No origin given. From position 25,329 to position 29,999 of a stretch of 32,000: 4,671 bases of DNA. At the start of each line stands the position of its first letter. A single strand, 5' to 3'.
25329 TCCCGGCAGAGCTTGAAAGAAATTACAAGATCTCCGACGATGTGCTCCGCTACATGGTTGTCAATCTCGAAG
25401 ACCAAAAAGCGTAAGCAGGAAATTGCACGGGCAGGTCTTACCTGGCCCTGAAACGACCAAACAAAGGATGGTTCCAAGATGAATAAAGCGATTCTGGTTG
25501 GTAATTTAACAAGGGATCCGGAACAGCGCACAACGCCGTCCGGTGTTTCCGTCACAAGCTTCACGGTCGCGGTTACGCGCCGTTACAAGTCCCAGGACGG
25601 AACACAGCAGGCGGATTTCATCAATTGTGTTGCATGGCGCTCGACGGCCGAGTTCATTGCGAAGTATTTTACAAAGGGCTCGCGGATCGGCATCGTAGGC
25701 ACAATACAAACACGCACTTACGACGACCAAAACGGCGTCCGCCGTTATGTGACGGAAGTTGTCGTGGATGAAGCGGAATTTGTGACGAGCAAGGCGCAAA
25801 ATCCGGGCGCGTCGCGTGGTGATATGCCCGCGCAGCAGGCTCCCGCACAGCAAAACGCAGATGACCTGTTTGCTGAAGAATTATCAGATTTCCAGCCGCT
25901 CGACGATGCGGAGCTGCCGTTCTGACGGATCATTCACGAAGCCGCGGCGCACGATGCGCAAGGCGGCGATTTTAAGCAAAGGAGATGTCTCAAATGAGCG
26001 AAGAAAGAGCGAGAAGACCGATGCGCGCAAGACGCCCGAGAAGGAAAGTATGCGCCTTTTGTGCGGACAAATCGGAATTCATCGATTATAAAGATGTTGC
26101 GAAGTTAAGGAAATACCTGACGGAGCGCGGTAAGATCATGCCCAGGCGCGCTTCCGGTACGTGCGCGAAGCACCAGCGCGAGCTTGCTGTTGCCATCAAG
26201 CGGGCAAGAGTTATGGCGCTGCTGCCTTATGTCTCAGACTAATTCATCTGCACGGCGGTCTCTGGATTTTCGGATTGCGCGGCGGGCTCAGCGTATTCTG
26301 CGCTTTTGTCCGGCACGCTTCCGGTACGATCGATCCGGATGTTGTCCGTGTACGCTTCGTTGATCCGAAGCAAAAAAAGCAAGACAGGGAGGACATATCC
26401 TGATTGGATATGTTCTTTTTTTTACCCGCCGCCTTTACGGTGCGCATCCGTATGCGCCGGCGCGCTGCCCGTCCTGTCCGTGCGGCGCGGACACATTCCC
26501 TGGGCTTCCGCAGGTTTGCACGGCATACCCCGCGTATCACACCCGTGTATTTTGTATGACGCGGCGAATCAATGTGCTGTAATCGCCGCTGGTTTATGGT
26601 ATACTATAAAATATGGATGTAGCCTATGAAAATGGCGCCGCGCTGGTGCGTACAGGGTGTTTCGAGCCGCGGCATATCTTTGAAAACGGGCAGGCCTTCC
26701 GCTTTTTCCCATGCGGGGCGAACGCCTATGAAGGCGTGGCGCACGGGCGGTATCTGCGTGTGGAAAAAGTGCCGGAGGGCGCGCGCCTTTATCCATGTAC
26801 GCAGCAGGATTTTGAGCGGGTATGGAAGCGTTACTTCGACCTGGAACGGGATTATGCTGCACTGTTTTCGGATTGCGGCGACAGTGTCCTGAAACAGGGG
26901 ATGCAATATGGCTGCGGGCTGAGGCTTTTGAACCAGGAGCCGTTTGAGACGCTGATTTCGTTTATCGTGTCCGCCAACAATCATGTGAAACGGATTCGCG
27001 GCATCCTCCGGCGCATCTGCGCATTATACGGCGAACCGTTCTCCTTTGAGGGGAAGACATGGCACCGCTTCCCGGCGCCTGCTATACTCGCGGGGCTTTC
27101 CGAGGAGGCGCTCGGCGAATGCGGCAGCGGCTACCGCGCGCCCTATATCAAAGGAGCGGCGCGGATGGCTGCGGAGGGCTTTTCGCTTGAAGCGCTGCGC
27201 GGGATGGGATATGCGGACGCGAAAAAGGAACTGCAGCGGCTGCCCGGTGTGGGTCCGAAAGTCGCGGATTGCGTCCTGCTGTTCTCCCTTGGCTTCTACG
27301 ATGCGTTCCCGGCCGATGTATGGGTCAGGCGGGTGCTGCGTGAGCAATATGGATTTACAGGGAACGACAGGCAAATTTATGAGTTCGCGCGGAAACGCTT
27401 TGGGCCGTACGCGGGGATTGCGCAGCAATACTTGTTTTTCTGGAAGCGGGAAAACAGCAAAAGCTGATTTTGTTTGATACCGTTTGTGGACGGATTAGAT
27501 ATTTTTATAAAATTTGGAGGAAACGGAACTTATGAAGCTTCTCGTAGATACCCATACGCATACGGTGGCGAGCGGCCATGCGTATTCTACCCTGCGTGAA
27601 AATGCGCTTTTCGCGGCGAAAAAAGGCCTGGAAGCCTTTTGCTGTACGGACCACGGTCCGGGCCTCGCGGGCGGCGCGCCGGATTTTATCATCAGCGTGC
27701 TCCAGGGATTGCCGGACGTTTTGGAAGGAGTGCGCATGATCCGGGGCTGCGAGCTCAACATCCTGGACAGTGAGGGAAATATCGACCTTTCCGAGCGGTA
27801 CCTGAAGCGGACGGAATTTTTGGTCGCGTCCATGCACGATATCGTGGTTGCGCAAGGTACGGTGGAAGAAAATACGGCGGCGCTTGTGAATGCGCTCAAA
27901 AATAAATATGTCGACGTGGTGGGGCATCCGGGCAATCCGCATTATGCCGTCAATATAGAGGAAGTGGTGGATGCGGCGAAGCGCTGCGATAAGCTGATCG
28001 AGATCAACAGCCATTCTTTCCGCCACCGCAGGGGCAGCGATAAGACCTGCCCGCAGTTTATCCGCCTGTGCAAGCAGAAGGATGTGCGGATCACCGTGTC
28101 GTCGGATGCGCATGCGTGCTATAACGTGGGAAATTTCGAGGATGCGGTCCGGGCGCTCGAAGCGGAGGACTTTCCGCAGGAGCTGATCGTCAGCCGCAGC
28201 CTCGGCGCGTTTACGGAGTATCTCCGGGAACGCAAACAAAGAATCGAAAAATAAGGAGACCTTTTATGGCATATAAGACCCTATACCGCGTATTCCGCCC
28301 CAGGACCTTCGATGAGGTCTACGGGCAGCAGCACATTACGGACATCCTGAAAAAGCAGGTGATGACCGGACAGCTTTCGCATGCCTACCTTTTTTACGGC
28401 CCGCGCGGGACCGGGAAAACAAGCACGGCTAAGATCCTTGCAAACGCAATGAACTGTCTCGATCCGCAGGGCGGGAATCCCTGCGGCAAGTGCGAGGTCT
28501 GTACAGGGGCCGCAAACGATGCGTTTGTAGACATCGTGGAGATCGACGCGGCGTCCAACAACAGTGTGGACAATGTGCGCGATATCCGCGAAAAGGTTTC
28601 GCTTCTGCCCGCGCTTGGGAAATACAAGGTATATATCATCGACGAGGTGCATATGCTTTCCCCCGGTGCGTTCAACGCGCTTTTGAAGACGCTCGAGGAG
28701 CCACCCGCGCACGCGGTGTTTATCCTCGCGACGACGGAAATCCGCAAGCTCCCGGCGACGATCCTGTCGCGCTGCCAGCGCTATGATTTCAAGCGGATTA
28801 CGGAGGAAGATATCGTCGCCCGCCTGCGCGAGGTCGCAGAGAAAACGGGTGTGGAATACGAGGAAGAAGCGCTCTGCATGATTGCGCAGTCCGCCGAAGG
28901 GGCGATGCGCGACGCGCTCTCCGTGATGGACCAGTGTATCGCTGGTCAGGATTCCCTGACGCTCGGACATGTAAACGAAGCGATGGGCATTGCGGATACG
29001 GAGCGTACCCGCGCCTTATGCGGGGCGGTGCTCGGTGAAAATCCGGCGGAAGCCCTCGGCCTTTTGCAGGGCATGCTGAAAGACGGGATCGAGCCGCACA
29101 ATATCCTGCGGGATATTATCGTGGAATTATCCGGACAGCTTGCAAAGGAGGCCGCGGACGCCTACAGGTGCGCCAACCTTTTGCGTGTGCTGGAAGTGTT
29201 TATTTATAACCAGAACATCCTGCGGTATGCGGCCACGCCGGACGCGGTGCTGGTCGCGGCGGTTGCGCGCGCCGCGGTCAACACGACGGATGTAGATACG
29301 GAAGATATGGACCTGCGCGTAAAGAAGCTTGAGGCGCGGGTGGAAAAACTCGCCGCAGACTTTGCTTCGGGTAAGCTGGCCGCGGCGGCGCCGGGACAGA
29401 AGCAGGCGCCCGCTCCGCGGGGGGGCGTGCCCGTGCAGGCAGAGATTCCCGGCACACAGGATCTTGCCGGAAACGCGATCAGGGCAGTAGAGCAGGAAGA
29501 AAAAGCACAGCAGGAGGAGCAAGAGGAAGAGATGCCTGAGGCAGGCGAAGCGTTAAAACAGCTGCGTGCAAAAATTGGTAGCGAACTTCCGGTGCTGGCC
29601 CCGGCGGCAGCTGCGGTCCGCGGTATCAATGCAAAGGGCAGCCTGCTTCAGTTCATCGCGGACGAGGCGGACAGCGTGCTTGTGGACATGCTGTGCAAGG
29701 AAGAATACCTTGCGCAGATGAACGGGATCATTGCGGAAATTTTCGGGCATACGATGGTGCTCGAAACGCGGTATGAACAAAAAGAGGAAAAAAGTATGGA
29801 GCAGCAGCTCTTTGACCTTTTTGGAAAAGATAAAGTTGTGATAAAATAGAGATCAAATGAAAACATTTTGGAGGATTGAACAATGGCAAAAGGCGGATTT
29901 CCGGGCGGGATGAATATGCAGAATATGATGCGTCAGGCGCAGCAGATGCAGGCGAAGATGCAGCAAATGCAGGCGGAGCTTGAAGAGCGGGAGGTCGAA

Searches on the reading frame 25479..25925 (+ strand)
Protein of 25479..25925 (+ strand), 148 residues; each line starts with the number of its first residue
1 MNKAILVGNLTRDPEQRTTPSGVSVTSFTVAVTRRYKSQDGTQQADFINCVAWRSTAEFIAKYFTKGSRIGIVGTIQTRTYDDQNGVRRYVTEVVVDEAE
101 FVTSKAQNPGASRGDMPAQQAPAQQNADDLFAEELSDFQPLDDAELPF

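Call 6: search_protein_families(library=pfam, proteins=[window:25479-25925:+], max_evalue=0.01)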
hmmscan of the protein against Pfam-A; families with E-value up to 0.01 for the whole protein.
window:25479-25925:+ (148 aa): 2 families
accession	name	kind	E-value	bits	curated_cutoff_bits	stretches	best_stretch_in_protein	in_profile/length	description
PF00436.31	SSB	-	3.5e-37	127.1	26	1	1-101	1-103/104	Single-strand binding protein family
PF01336.31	tRNA_anti-codon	-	0.00012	22.4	27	1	39-97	23-70/75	OB-fold nucleic acid binding domain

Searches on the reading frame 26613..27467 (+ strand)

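Call 6: search_protein_families(library=pfam, proteins=[window:26613-27467:+], max_evalue=0.01)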
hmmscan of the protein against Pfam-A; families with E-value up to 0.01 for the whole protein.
window:26613-27467:+ (284 aa): 3 families
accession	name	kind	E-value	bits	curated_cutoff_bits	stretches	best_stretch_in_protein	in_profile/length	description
PF07934.18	OGG_N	-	7e-15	55.7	23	1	17-114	9-115/115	8-oxoguanine DNA glycosylase, N-terminal domain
PF00730.31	HhH-GPD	-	4.1e-11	43.6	26.2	1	115-259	1-102/108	HhH-GPD superfamily base excision DNA repair protein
PF00633.29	HHH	-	3.1e-05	24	24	1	204-224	10-30/30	Helix-hairpin-helix motif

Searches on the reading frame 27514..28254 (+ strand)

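Call 6: search_protein_families(library=pfam, proteins=[window:27514-28254:+], max_evalue=0.01)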
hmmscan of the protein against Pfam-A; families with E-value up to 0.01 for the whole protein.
window:27514-28254:+ (246 aa): 1 family
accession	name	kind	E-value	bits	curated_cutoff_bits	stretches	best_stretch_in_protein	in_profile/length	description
PF02811.25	PHP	-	1e-09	39.4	26.4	1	12-162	1-152/164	PHP domain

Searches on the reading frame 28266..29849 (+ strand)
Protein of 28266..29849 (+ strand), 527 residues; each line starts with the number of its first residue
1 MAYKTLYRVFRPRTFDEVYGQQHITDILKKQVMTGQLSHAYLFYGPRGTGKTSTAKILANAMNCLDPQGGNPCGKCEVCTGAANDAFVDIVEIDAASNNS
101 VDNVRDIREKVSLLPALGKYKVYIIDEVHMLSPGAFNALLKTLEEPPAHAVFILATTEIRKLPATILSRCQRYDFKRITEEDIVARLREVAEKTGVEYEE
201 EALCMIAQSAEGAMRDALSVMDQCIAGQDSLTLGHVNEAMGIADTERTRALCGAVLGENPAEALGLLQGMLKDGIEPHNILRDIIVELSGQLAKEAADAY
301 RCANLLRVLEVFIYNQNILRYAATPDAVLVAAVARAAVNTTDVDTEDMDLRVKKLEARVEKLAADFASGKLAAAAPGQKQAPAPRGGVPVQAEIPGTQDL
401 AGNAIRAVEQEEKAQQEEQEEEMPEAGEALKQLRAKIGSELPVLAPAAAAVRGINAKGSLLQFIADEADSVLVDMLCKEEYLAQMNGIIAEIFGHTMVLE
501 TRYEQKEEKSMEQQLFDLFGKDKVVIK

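Call 6: search_protein_families(library=pfam, proteins=[window:28266-29849:+], max_evalue=0.01)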
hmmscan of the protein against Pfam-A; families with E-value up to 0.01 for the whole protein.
window:28266-29849:+ (527 aa): 16 families
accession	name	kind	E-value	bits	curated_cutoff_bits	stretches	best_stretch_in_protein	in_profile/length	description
PF13177.12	DNA_pol3_delta2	-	1.5e-44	152.3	27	1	21-178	2-160/161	DNA polymerase III, delta subunit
PF00004.35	AAA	-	9.7e-15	55.6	21.2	1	41-172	1-125/131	ATPase family associated with various cellular activities (AAA)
PF22608.2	DNAX_ATPase_lid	-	1.6e-14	53.9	27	1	183-226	2-45/49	DNA polymerase III clamp loader subunit, ATPase lid domain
PF05496.18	RuvB_N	-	2.6e-08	34.2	27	1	11-64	2-59/159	Holliday junction DNA helicase RuvB P-loop domain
PF07728.20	AAA_5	-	2.3e-06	28.1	22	1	42-145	3-92/139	AAA domain (dynein-related subfamily)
PF13401.12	AAA_22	-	1.2e-05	26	27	1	42-156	9-122/130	AAA domain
PF13604.12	AAA_30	-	4.7e-05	23.7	27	1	42-152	22-121/191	AAA domain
PF12169.13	DNA_pol3_gamma3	-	0.00013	22.2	24.4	1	233-285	3-55/143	DNA polymerase III subunits gamma and tau domain III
PF13191.12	AAA_16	-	0.00049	21.1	32.6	0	23-96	11-85/167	AAA ATPase domain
PF13479.12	AAA_24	-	0.00097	19.5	27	1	41-138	5-83/195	AAA domain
PF07724.20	AAA_2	-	0.0027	18.2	27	0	41-145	6-101/166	AAA domain (Cdc48 subfamily)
PF06068.19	TIP49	-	0.0029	17.3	23.8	0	122-157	277-311/347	TIP49 P-loop domain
PF12775.13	AAA_7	-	0.0043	17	25.8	0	38-63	33-58/181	P-loop containing dynein motor region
PF13173.12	AAA_14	-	0.0049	17.3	27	0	40-153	4-95/129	AAA domain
PF04851.21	ResIII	-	0.0062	16.9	22.5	0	84-143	98-150/164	Type III restriction enzyme, res subunit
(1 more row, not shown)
